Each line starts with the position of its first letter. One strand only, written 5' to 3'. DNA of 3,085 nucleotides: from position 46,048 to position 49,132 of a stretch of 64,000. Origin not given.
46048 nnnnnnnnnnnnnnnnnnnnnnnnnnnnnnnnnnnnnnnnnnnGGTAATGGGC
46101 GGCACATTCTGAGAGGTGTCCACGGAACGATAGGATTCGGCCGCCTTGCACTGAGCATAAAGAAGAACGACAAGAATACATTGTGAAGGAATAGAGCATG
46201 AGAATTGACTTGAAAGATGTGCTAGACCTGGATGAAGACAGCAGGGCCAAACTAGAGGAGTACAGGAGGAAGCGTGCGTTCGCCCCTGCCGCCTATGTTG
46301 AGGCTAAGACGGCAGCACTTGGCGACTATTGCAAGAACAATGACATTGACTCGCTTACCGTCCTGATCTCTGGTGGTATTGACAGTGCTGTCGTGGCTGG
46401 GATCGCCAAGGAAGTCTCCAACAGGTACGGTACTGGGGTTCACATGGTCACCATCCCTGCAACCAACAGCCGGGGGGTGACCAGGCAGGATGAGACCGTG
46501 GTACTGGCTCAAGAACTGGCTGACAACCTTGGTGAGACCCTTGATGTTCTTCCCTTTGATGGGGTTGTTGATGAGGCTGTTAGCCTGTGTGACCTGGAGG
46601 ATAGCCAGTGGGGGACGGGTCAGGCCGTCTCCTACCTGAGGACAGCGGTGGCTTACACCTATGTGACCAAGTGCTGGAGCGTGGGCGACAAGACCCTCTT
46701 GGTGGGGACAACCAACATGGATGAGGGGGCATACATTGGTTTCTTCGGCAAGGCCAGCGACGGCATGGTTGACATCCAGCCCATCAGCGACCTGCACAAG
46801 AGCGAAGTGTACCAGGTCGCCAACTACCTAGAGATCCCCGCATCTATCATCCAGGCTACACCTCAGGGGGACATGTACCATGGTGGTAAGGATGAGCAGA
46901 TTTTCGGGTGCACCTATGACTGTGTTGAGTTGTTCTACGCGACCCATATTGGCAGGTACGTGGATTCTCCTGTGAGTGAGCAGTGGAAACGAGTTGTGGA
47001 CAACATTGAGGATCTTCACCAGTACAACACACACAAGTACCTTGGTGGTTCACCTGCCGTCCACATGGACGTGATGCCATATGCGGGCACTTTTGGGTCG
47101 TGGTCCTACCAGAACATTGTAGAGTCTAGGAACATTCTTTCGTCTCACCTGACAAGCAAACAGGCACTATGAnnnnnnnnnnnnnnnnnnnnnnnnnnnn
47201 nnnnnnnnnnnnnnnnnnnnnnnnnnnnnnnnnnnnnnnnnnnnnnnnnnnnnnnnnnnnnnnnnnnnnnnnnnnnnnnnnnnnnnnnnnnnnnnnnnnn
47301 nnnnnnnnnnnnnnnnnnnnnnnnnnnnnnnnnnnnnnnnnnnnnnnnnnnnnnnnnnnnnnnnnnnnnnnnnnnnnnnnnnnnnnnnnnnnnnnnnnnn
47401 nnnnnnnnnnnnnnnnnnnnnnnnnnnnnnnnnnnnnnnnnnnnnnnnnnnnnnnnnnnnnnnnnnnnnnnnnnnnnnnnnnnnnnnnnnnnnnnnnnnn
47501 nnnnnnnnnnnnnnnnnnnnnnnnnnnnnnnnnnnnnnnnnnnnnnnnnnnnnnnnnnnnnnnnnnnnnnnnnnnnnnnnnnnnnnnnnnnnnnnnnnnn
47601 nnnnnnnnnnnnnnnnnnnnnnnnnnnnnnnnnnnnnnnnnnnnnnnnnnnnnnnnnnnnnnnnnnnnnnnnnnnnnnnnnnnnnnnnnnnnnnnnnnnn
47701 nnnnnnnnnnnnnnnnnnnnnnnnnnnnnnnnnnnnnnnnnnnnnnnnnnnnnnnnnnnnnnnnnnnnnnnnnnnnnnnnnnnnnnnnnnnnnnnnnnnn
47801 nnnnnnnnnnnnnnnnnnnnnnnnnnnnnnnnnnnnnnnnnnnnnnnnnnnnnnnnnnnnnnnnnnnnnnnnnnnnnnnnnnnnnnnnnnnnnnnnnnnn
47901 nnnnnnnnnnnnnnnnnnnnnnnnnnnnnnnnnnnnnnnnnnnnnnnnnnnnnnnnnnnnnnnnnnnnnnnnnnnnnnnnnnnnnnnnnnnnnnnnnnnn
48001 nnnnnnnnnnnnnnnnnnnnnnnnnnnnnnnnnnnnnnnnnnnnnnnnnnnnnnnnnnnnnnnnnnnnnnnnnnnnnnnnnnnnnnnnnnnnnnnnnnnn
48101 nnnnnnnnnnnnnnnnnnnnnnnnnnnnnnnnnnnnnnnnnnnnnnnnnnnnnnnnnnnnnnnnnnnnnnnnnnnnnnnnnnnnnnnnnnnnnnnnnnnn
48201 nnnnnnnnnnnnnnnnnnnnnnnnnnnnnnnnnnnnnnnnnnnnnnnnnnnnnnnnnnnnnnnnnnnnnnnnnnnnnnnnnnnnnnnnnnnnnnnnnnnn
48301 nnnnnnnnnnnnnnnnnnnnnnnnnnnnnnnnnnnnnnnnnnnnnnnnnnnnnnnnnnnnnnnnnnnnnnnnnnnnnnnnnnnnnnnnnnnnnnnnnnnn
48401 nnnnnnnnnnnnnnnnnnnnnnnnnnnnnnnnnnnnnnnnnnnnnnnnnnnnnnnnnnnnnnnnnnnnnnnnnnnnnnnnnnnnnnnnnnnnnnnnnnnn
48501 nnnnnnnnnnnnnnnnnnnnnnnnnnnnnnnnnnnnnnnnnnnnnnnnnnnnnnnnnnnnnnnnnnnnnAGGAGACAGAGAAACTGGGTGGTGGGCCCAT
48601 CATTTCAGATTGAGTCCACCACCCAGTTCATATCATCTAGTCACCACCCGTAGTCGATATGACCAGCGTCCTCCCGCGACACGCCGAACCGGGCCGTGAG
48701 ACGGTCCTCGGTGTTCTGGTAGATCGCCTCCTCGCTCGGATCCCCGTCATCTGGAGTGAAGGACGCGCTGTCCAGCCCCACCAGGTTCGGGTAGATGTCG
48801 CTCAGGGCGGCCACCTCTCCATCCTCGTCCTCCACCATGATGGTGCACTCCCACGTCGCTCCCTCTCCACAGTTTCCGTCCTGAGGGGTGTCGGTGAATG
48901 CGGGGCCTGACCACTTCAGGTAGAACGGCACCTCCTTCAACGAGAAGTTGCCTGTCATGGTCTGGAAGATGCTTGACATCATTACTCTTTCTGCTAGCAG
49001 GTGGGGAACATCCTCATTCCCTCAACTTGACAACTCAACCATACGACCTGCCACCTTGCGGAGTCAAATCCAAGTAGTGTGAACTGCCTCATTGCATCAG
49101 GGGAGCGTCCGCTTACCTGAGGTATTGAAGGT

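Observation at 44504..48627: Promoter-to-terminator operon encoding a candidate NAD+ reconstitution pathway: radical-SAM-like protein, NadE, and an NMNAT-PRTase fusion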

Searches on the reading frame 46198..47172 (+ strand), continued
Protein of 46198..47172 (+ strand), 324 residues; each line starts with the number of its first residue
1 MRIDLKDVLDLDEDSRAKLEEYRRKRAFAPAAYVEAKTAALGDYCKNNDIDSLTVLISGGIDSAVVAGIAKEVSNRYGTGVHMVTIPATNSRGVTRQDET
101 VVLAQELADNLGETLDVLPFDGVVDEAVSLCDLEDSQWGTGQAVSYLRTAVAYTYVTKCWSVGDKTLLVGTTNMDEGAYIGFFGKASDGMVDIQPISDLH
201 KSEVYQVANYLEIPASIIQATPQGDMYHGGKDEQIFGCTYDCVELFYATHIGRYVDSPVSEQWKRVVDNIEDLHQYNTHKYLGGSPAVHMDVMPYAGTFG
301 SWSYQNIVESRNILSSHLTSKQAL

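Call 98: search_dna_similar(query=L095:3336-3974:+, collection=phages, mode=protein, max_rows=25, max_evalue=0.001)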
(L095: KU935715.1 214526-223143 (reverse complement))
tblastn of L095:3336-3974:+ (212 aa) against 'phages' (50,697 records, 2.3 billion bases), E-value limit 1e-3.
Records with a match: 2; places in all: 2; records where one place covers at least 80% of the query: 2.
Best place of each record, by identity: >=99% 2.
By first word of the organism name: Acinetobacter 2.
By host as written in the record: Acinetobacter baumannii DSM 30007 2.
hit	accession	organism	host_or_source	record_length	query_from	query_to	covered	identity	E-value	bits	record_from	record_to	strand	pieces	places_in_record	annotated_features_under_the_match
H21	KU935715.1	Acinetobacter phage vB_AbaM_ME3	Acinetobacter baumannii DSM 30007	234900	1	212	100%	100.0%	1e-135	424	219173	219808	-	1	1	hypothetical protein | NAD synthetase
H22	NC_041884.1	Acinetobacter phage vB_AbaM_ME3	Acinetobacter baumannii DSM 30007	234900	1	212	100%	100.0%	1e-135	424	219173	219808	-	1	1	hypothetical protein | NAD synthetase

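Call 120: search_solved_structures(query=A4, max_evalue=1, show_alignments=1)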
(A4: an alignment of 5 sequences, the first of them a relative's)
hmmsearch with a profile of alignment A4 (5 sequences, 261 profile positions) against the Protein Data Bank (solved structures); distinct sequences matched with E-value up to 1: 8.
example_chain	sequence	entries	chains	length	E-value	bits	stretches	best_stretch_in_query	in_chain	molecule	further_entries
2jig_A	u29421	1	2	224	0.002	21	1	140-195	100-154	PROLYL-4 HYDROXYLASE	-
3gze_A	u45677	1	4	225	0.002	21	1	140-195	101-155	Predicted protein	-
2jij_A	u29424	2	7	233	0.0021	20.9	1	140-195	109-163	PROLYL-4 HYDROXYLASE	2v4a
24yw_T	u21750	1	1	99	0.043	16.6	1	19-82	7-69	Large ribosomal subunit protein uL23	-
5hv0_A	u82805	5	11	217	0.11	15.3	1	141-192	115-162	Prolyl 4-Hydroxylase | 2OG-Fe(II) oxygenase | Procollagen-Proline Dioxygenase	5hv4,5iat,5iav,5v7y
3itq_A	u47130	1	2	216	0.12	15.2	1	141-192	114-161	Prolyl 4-hydroxylase, alpha subunit domain protein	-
5iax_A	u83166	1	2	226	0.14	14.9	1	141-192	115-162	Procollagen-Proline Dioxygenase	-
6tp5_A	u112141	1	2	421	0.97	12.2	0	133-235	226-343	Transmembrane prolyl 4-hydroxylase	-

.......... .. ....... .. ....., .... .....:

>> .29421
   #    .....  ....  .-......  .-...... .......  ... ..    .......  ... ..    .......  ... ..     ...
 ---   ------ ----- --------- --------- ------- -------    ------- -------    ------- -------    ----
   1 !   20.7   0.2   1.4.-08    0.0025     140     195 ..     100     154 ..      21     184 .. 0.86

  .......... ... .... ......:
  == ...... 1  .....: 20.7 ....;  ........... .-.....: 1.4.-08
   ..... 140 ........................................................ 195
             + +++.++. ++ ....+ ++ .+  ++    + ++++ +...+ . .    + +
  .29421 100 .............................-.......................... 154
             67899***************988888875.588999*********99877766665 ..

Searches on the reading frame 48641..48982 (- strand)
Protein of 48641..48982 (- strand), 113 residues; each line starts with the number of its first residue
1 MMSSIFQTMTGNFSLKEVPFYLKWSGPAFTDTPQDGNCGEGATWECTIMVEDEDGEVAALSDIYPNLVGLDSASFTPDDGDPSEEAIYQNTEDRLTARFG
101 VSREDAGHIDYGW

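Call 3: search_protein_families(library=pfam, proteins=[window:48641-48982:-], max_evalue=0.1)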
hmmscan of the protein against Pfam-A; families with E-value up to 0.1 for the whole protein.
window:48641-48982:- (113 aa): 1 family
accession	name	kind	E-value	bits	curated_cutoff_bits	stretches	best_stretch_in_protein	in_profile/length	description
PF19873.4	DUF6346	-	0.077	13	25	0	39-61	60-82/145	Family of unknown function (DUF6346)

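Call 4: search_protein_families(library=phrogs, proteins=[window:48641-48982:-], max_evalue=0.01)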
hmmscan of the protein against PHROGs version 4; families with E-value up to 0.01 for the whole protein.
window:48641-48982:- (113 aa): 0 families

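Call 31: search_protein_families(library=padloc, proteins=[window:48641-48982:-], max_evalue=0.01)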
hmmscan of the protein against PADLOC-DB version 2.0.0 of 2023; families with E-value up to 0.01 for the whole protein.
window:48641-48982:- (113 aa): 0 families
